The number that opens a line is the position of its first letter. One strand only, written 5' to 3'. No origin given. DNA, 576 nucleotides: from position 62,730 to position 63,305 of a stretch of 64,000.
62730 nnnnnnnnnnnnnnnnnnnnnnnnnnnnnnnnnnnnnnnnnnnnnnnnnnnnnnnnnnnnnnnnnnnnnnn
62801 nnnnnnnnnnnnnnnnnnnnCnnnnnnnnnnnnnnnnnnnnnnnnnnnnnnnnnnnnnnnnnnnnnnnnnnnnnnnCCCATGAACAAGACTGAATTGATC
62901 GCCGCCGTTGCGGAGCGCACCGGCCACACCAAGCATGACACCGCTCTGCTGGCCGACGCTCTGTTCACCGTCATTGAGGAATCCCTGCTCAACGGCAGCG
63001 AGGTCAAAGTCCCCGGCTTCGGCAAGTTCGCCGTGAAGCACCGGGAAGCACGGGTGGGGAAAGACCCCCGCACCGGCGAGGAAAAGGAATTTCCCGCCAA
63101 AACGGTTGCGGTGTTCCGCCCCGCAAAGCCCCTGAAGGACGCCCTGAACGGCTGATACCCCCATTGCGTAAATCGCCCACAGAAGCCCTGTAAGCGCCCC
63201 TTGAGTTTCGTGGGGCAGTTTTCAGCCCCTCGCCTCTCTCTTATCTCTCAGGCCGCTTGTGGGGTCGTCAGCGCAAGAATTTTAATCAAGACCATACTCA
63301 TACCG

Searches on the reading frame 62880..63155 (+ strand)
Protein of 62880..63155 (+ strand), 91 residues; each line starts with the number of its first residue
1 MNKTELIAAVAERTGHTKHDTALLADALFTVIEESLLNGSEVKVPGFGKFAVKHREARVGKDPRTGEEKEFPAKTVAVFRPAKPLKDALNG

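Call 45: search_protein_families(library=pfam, max_evalue=0.05, proteins=[window:62880-63155:+])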
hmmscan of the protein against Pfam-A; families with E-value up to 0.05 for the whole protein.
window:62880-63155:+ (91 aa): 4 families
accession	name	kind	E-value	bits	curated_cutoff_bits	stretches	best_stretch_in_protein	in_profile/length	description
PF00216.26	Bac_DNA_binding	-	3.3e-30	104.6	22.4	1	1-90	1-90/90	Bacterial DNA-binding protein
PF18291.6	HU-HIG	-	3e-05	24.5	26.2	1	2-90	33-119/125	HU domain fused to wHTH, Ig, or Glycine-rich motif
PF14908.11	HU-CCDC81_euk_1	-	9.4e-05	22.8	26.1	1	24-86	27-82/89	CCDC81 eukaryotic HU domain 1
PF18174.6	HU-CCDC81_bac_1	-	0.0026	18.1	26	1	28-62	4-38/59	CCDC81-like prokaryotic HU domain 1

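Call 49: find_homologous_proteins(query=window:62880-63155:+, max_evalue=1e-10)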
Query window:62880-63155:+ (91 aa): 1716 proteins with E <= 1e-10 among 1808 candidates; the best 120 are listed.
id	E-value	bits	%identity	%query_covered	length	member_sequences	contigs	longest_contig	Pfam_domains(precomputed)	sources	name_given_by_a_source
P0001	2.0e-48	180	93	100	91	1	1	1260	PF18291.7,PF14908.12,PF00216.27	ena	-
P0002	3.8e-48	179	92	100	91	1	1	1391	PF00216.27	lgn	-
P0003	5.7e-48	178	93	99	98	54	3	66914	PF18291.7,PF00216.27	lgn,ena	-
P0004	8.2e-48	178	93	99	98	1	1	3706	PF18291.7,PF14908.12,PF00216.27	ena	-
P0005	1.1e-47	177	92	100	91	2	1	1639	PF18291.7,PF00216.27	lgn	-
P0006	2.0e-47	176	91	100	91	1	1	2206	PF18291.7,PF00216.27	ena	-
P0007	2.8e-47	176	91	100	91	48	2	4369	PF00216.27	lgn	-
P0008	4.3e-47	175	89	100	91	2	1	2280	PF00216.27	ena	-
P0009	4.3e-47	175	90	99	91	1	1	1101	PF00216.27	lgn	-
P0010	4.8e-47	175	90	100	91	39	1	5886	PF00216.27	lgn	-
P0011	7.3e-47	175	91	100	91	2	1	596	PF00216.27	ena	-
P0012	1.4e-46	174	90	99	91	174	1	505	PF00216.27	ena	-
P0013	2.5e-42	160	92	100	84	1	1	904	PF14908.12,PF00216.27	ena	-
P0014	1.4e-38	148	79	100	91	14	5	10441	PF00216.27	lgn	-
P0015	1.2e-37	145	79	99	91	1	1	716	PF00216.27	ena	-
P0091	1.9e-19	87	55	98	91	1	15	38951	PF18291.7,PF00216.27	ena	-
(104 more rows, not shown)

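Call 50: find_encoding_contigs(protein=P0091, flank=10000, max_places=8)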
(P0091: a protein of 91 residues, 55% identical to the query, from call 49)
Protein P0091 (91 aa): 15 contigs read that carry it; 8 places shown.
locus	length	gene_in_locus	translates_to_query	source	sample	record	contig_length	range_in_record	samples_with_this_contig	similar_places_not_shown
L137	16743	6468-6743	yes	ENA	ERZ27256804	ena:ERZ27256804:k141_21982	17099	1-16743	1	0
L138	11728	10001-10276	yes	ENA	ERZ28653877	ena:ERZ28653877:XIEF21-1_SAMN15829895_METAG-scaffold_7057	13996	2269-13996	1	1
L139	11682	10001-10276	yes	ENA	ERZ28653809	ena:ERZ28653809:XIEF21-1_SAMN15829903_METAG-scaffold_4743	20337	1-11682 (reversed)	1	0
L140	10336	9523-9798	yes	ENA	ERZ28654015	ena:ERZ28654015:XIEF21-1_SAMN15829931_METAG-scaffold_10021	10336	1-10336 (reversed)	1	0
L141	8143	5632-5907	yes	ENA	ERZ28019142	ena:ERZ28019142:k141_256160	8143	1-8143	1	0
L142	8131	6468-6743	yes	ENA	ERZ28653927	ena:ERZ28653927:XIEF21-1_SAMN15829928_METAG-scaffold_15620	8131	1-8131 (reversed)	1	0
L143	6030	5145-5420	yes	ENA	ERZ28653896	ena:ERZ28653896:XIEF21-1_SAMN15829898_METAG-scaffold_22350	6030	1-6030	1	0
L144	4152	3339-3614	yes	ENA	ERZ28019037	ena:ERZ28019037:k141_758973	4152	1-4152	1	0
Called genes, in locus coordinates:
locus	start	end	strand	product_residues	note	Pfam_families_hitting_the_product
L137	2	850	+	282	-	?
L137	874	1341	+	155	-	PF02580:Tyr_Deacylase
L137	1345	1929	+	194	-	PF23023:Anti-Pycsar_Apyc1 (weak), PF00753:Lactamase_B, PF12706:Lactamase_B_2 (weak)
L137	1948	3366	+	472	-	PF04055:Radical_SAM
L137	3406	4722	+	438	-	PF01979:Amidohydro_1, PF07969:Amidohydro_3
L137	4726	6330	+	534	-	PF01554:MatE (weak), PF01943:Polysacc_synt, PF03023:MurJ, PF13440:Polysacc_synt_3 (weak)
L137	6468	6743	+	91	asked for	PF00216:Bac_DNA_binding, PF18291:HU-HIG (weak)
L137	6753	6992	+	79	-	PF01479:S4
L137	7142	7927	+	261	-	PF01182:Glucosamine_iso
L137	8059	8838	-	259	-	PF01925:TauE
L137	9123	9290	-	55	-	-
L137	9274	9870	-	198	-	-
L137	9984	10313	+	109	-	-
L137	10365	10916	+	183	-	PF10502:Peptidase_S26, PF00717:Peptidase_S24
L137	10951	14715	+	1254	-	PF17802:SpaA (weak), PF05738:Cna_B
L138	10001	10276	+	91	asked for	PF00216:Bac_DNA_binding, PF18291:HU-HIG (weak)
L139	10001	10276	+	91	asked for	PF00216:Bac_DNA_binding, PF18291:HU-HIG (weak)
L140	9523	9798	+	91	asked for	PF00216:Bac_DNA_binding, PF18291:HU-HIG (weak)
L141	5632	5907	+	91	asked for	PF00216:Bac_DNA_binding, PF18291:HU-HIG (weak)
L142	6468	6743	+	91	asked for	PF00216:Bac_DNA_binding, PF18291:HU-HIG (weak)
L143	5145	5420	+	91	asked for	PF00216:Bac_DNA_binding, PF18291:HU-HIG (weak)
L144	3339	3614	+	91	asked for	PF00216:Bac_DNA_binding, PF18291:HU-HIG (weak)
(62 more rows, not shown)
